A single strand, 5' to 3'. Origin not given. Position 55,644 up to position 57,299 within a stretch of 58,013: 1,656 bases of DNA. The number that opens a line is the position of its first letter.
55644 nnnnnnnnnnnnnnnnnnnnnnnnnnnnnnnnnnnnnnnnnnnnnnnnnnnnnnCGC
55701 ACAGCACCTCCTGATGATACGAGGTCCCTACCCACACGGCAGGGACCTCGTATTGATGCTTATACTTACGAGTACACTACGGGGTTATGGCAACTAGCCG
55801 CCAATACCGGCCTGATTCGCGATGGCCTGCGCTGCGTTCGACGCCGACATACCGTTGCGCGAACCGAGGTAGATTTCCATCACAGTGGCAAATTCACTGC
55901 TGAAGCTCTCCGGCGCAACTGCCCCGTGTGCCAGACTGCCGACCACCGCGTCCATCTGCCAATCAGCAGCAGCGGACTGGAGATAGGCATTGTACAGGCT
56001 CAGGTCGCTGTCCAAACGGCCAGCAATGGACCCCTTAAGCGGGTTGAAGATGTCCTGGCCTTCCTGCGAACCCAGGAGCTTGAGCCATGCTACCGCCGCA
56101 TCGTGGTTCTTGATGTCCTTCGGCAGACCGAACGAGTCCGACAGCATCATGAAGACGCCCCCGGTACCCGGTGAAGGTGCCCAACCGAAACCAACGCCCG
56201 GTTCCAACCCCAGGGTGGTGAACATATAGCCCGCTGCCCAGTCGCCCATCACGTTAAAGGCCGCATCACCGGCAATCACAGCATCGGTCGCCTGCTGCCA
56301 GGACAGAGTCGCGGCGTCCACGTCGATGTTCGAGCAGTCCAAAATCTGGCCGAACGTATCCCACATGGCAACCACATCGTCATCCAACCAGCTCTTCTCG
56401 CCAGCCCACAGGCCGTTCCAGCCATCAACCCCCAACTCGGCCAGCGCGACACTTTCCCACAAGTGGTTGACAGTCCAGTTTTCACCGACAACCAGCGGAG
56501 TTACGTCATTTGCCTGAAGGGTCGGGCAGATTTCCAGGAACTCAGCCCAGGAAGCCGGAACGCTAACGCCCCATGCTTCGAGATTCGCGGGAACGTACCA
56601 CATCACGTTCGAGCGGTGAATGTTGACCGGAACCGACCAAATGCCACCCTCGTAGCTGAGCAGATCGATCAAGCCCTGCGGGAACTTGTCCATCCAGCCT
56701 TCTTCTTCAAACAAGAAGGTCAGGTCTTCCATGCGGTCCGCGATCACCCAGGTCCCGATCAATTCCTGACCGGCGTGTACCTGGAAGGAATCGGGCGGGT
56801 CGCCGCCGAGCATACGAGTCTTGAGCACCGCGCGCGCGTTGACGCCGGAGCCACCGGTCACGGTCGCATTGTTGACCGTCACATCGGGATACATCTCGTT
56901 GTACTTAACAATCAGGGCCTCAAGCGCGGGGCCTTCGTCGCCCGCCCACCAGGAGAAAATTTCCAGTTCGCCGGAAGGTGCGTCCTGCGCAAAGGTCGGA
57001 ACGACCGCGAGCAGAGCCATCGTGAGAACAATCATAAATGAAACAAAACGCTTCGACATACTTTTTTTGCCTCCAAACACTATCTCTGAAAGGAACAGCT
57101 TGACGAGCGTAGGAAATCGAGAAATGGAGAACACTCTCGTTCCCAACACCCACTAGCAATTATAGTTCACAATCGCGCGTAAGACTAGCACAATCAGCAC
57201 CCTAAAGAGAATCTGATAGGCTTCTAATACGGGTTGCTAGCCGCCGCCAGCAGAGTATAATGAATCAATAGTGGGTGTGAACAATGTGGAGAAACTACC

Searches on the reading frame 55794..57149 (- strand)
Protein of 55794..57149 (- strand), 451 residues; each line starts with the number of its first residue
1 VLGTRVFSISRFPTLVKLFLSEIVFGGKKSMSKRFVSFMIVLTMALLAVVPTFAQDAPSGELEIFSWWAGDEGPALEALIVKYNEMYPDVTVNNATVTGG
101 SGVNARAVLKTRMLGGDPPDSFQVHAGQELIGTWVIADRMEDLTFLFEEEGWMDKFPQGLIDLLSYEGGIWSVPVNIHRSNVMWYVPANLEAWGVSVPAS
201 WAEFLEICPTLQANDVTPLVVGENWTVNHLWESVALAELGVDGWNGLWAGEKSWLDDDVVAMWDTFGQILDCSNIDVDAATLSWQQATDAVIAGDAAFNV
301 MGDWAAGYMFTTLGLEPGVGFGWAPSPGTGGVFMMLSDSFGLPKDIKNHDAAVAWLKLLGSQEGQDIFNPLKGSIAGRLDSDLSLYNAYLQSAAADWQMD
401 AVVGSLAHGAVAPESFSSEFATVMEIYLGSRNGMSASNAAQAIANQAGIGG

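Call 87: search_protein_families(library=pfam, proteins=[window:55794-57149:-], max_evalue=0.001)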
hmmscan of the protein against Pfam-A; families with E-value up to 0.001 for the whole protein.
window:55794-57149:- (451 aa): 1 family
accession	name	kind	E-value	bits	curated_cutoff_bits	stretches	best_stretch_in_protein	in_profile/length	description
PF01547.30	SBP_bac_1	-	3.1e-30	106.7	26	1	72-365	4-306/307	Bacterial extracellular solute-binding protein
